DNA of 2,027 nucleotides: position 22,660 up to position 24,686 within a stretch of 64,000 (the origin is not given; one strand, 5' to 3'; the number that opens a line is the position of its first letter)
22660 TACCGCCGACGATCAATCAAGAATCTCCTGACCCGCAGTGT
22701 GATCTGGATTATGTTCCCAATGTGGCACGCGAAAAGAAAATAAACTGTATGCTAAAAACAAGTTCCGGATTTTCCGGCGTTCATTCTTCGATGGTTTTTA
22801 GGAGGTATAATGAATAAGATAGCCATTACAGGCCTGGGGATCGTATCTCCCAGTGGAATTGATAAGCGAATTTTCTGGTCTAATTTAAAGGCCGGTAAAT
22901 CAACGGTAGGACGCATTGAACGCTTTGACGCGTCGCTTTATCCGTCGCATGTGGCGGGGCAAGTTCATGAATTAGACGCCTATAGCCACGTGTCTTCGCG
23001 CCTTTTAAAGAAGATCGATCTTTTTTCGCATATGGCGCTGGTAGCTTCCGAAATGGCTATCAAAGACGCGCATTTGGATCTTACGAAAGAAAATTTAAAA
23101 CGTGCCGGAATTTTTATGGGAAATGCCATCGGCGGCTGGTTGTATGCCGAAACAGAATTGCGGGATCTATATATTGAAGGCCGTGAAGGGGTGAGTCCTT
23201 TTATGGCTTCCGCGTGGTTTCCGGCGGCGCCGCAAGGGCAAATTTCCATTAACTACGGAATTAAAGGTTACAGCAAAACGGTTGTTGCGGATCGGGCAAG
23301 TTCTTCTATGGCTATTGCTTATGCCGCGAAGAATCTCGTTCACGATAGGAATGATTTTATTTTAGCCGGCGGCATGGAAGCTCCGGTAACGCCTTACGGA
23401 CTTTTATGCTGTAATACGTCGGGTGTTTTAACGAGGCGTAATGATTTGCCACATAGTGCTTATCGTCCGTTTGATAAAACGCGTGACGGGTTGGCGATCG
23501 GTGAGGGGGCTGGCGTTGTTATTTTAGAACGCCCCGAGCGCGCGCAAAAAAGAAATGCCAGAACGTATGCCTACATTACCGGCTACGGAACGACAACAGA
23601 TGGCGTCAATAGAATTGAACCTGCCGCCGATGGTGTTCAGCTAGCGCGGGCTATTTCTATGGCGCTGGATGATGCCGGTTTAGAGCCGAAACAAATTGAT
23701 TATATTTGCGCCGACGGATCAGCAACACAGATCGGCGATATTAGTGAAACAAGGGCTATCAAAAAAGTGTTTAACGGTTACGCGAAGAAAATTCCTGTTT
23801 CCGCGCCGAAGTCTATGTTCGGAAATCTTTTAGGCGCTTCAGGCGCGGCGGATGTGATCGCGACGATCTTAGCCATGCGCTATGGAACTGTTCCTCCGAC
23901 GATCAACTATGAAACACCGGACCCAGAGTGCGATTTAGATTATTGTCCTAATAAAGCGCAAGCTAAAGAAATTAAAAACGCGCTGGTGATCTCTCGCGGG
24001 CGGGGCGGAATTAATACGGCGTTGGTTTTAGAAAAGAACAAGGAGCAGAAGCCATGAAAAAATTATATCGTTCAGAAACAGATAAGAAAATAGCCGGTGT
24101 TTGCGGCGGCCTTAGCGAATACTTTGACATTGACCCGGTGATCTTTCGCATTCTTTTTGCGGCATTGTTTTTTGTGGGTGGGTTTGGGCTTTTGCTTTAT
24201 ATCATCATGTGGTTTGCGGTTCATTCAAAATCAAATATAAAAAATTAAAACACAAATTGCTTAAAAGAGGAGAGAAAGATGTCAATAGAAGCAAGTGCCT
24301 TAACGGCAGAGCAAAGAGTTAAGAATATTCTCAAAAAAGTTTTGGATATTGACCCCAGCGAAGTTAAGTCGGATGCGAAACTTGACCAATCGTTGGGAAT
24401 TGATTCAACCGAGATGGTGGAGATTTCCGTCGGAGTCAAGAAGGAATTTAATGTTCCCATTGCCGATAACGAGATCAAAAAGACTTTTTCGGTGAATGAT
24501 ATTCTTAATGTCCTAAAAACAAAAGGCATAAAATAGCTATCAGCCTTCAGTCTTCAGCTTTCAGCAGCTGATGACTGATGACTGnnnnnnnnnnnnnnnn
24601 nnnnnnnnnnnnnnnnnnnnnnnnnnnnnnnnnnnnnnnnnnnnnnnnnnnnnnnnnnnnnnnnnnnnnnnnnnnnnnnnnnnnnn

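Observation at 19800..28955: Type II PKS-like (KS/CLF-ACP-cyclase) biosynthetic locus outside the classical producers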

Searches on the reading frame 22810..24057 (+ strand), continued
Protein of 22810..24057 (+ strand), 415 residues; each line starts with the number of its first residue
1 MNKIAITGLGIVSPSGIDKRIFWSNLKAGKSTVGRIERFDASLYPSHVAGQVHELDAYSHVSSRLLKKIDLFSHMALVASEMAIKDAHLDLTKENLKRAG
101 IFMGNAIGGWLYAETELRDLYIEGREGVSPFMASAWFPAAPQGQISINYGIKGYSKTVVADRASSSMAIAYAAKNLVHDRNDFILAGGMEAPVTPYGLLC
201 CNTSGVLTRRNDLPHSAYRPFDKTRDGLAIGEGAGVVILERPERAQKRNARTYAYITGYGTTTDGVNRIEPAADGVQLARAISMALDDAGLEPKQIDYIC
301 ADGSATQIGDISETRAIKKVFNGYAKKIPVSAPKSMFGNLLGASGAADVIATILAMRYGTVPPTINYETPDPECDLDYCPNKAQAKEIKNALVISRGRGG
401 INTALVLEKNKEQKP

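Call 32: find_encoding_contigs(protein=P0121, flank=10000, max_places=3)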
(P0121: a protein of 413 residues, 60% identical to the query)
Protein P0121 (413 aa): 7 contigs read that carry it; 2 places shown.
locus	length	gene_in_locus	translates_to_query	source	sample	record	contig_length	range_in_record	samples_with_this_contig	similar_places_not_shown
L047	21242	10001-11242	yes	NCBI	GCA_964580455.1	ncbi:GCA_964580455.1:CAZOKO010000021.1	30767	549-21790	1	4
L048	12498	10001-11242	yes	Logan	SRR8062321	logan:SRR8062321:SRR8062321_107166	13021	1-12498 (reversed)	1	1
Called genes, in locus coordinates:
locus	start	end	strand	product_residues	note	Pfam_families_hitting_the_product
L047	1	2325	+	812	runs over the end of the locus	PF03176:MMPL, PF02460:Patched, PF12349:Sterol-sensing, PF03176:MMPL, PF02355:SecD_SecF_C (weak)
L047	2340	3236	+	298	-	PF07044:DUF1329, PF17131:TP_0789-like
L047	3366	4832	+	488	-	PF02310:B12-binding, PF04055:Radical_SAM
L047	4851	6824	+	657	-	PF02730:AFOR_N, PF01314:AFOR_C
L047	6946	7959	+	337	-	PF00070:Pyr_redox (faint), PF01210:NAD_Gly3P_dh_N (weak), PF02558:ApbA, PF03807:F420_oxidored (weak), PF07992:Pyr_redox_2 (weak), PF08546:ApbA_C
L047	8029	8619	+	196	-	-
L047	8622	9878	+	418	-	PF00109:ketoacyl-synt, PF02801:Ketoacyl-synt_C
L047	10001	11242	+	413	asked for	PF00109:ketoacyl-synt, PF02801:Ketoacyl-synt_C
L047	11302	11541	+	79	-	PF00550:PP-binding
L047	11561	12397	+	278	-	PF04199:Cyclase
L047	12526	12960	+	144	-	PF10604:Polyketide_cyc2, PF03364:Polyketide_cyc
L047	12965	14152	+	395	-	PF07690:MFS_1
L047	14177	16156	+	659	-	PF02730:AFOR_N, PF01314:AFOR_C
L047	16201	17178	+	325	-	PF04909:Amidohydro_2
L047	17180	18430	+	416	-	PF01266:DAO, PF01593:Amino_oxidase, PF07992:Pyr_redox_2 (faint), PF13450:NAD_binding_8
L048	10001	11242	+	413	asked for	PF00109:ketoacyl-synt, PF02801:Ketoacyl-synt_C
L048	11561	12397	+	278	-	PF04199:Cyclase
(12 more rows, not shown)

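Call 34: find_encoding_contigs(protein=P0280, flank=10000, max_places=1)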
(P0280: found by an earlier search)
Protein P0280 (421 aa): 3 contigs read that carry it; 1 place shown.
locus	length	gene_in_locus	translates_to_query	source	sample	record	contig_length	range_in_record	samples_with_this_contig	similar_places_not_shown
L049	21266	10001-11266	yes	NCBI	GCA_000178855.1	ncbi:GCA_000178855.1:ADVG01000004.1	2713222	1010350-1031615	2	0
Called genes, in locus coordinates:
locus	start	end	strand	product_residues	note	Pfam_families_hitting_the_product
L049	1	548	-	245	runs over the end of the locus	PF00072:Response_reg, PF00486:Trans_reg_C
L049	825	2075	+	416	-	-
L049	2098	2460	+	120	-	-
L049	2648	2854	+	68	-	-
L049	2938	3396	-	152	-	PF07366:SnoaL, PF12680:SnoaL_2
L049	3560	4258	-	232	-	PF01135:PCMT, PF01209:Ubie_methyltran, PF13489:Methyltransf_23, PF00398:RrnaAD, PF13847:Methyltransf_31, PF08241:Methyltransf_11, PF08242:Methyltransf_12, PF13649:Methyltransf_25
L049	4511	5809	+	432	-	PF01494:FAD_binding_3, PF00890:FAD_binding_2 (faint), PF01266:DAO (faint)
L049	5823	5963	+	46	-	-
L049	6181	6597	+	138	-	PF00190:Cupin_1, PF02311:AraC_binding (weak), PF07883:Cupin_2, PF12852:Cupin_6 (weak)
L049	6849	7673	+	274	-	PF04199:Cyclase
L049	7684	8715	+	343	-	PF08100:Dimerisation, PF00891:Methyltransf_2, PF13489:Methyltransf_23 (faint), PF08241:Methyltransf_11 (weak), PF13649:Methyltransf_25 (weak)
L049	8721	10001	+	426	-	PF00109:ketoacyl-synt, PF02801:Ketoacyl-synt_C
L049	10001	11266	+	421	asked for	PF00109:ketoacyl-synt, PF02801:Ketoacyl-synt_C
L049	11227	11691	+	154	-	PF01648:ACPS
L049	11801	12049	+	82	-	PF00550:PP-binding (weak)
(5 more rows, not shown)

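Call 35: find_encoding_contigs(protein=P0279, flank=10000, max_places=1)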
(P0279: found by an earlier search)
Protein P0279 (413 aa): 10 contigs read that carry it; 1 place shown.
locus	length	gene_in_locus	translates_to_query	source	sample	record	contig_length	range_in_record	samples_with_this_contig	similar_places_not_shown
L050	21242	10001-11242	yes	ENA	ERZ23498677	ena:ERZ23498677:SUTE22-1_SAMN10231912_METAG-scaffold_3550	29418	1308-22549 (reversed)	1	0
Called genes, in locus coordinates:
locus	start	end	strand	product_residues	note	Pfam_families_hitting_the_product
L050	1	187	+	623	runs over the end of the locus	PF00069:Pkinase, PF07714:PK_Tyr_Ser-Thr, PF03109:ABC1 (weak)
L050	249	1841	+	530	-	PF00226:DnaJ (weak), PF07719:TPR_2 (faint), PF13428:TPR_14 (faint), PF14559:TPR_19 (faint)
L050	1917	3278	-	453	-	PF03109:ABC1, PF01636:APH (faint)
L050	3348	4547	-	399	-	PF07690:MFS_1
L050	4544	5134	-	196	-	PF16036:Chalcone_3, PF16035:Chalcone_2 (faint)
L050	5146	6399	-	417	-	PF26686:DUF8575 (weak)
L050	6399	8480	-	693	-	-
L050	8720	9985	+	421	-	PF00109:ketoacyl-synt, PF02801:Ketoacyl-synt_C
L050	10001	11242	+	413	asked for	PF00109:ketoacyl-synt, PF02801:Ketoacyl-synt_C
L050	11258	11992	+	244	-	PF17131:TP_0789-like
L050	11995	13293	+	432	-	-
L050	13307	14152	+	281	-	PF04199:Cyclase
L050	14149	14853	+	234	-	PF12973:Cupin_7 (weak), PF00190:Cupin_1 (weak), PF02311:AraC_binding (weak), PF07883:Cupin_2, PF00550:PP-binding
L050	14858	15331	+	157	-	-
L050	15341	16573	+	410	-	PF12704:MacB_PCD, PF02687:FtsX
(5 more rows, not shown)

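Call 59: find_encoding_contigs(protein=P0297, flank=10000, max_places=3)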
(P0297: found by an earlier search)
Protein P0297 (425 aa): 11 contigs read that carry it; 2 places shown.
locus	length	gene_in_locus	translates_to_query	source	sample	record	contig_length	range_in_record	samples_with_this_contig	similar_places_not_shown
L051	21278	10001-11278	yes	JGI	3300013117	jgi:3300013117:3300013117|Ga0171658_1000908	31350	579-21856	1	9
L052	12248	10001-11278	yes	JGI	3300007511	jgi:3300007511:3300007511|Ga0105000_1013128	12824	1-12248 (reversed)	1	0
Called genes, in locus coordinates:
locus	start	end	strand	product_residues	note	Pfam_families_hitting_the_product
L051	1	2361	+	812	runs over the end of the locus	PF03176:MMPL, PF02460:Patched, PF12349:Sterol-sensing, PF03176:MMPL, PF02355:SecD_SecF_C (weak)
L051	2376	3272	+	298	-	PF07044:DUF1329, PF17131:TP_0789-like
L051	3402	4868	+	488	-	PF02310:B12-binding, PF04055:Radical_SAM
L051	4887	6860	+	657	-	PF02730:AFOR_N, PF01314:AFOR_C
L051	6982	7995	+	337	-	PF00070:Pyr_redox (faint), PF01210:NAD_Gly3P_dh_N (weak), PF02558:ApbA, PF03807:F420_oxidored (weak), PF07992:Pyr_redox_2 (weak), PF08546:ApbA_C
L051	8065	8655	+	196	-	-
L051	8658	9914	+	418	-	PF00109:ketoacyl-synt, PF02801:Ketoacyl-synt_C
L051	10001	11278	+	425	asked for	PF00109:ketoacyl-synt, PF02801:Ketoacyl-synt_C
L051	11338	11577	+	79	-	PF00550:PP-binding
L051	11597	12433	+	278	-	PF04199:Cyclase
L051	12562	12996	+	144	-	PF10604:Polyketide_cyc2, PF03364:Polyketide_cyc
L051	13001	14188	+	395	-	PF07690:MFS_1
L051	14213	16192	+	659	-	PF02730:AFOR_N, PF01314:AFOR_C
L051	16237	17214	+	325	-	PF04909:Amidohydro_2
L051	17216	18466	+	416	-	PF01266:DAO, PF01593:Amino_oxidase, PF07992:Pyr_redox_2 (faint), PF13450:NAD_binding_8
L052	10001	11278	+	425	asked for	PF00109:ketoacyl-synt, PF02801:Ketoacyl-synt_C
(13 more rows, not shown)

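Call 61: find_related_loci(query=A2, collection=metagenome_contigs, flank=10000)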
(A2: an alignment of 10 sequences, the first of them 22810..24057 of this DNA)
Query A2 (415 aa) in metagenome_contigs; peptide patterns used: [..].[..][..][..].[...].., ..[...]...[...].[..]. (x = any residue, [..] = any of these).
599 stretches matched a pattern (row limit reached: there are more); 511 encode a relative of the query (tblastn E <= 1e-3); the best 80 are kept; 80 distinct loci.
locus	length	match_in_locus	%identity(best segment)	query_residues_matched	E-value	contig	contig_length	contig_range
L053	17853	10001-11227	81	1-409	0e+0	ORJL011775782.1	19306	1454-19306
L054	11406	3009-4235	80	1-409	0e+0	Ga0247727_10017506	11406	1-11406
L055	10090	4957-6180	81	1-408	0e+0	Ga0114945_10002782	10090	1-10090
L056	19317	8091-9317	80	1-409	0e+0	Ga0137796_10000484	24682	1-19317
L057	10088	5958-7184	79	1-409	0e+0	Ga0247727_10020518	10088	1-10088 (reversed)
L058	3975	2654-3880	79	1-409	0e+0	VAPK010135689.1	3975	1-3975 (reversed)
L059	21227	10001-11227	79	1-409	0e+0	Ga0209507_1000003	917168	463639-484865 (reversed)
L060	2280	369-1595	79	1-409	0e+0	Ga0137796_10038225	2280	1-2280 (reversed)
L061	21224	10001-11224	79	1-408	0e+0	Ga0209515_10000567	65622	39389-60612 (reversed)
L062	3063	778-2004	78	1-409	0e+0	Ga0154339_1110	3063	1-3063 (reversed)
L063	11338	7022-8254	79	1-411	0e+0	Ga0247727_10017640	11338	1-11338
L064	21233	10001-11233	78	1-411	0e+0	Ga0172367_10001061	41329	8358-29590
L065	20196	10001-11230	78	1-410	0e+0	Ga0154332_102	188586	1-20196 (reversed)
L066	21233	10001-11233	77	1-411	0e+0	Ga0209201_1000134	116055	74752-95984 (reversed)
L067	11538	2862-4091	78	1-410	0e+0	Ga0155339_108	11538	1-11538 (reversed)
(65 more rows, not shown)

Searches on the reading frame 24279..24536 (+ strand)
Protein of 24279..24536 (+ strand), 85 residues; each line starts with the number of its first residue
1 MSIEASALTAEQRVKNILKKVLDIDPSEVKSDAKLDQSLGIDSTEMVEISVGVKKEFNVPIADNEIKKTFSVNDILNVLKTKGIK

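Call 3: search_protein_families(library=pfam, proteins=[window:24279-24536:+], max_evalue=0.01)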
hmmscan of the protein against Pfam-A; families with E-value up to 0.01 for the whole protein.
window:24279-24536:+ (85 aa): 2 families
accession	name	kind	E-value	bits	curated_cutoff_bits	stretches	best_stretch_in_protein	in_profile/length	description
PF00550.31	PP-binding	-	7.6e-09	36.1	20.8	1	12-75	1-63/67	Phosphopantetheine attachment site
PF23297.2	ACP_SdgA_C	-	0.00024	21.6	27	1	9-80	10-80/95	Highly reducing polyketide synthase sdgA, C-terminal ACP domain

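Call 7: search_protein_families(library=ncbifam, proteins=[window:24279-24536:+], max_evalue=0.001)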
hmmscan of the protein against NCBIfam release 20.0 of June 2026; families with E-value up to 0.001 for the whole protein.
window:24279-24536:+ (85 aa): 15 families
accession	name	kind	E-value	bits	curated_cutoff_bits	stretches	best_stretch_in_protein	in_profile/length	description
NF002148.0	PRK00982.1-2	subfamily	1.6e-13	50.3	71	1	10-82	5-77/79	acyl carrier protein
TIGR00517.1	acyl_carrier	equivalog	1.5e-12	47.2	70.45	1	11-81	5-75/77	acyl carrier protein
NF002149.0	PRK00982.1-3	equivalog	2.1e-11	43.6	106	1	10-78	4-72/78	acyl carrier protein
NF002151.0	PRK00982.1-5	equivalog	1.6e-10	41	92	1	11-80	5-74/78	acyl carrier protein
NF002147.0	PRK00982.1-1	equivalog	4.2e-10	39.3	84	1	14-80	12-78/83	acyl carrier protein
NF040636.1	AcpM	exception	1.8e-09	37.5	146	1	14-79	10-75/93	meromycolate extension acyl carrier protein AcpM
NF009104.0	PRK12449.1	equivalog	2.9e-09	36.7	70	1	12-81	8-77/80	acyl carrier protein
NF003757.0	PRK05350.1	equivalog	5e-09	36.2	65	1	12-80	9-77/83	acyl carrier protein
NF002150.0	PRK00982.1-4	subfamily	4.5e-08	33.2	66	1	12-81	8-77/80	acyl carrier protein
NF006031.0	PRK08172.1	equivalog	5.5e-08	33.4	76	1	10-81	5-76/82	acyl carrier protein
NF058660.1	cispen_ACP_AmcB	equivalog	5.5e-08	32.9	80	1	10-69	2-64/80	cispentacin biosynthesis acyl carrier protein AmcB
TIGR04069.1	ocin_ACP_rel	hypoth_equivalog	5.9e-06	26.7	70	1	11-78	3-76/77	peptide maturation system acyl carrier-related protein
NF005079.0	PRK06508.1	equivalog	0.00012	22.4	83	1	12-63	6-57/93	acyl carrier protein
NF005480.0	PRK07081.1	equivalog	0.00018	21.3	72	1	11-71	2-65/83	acyl carrier protein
NF004533.0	PRK05883.1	equivalog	0.00052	19.8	72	1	7-75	21-89/100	acyl carrier protein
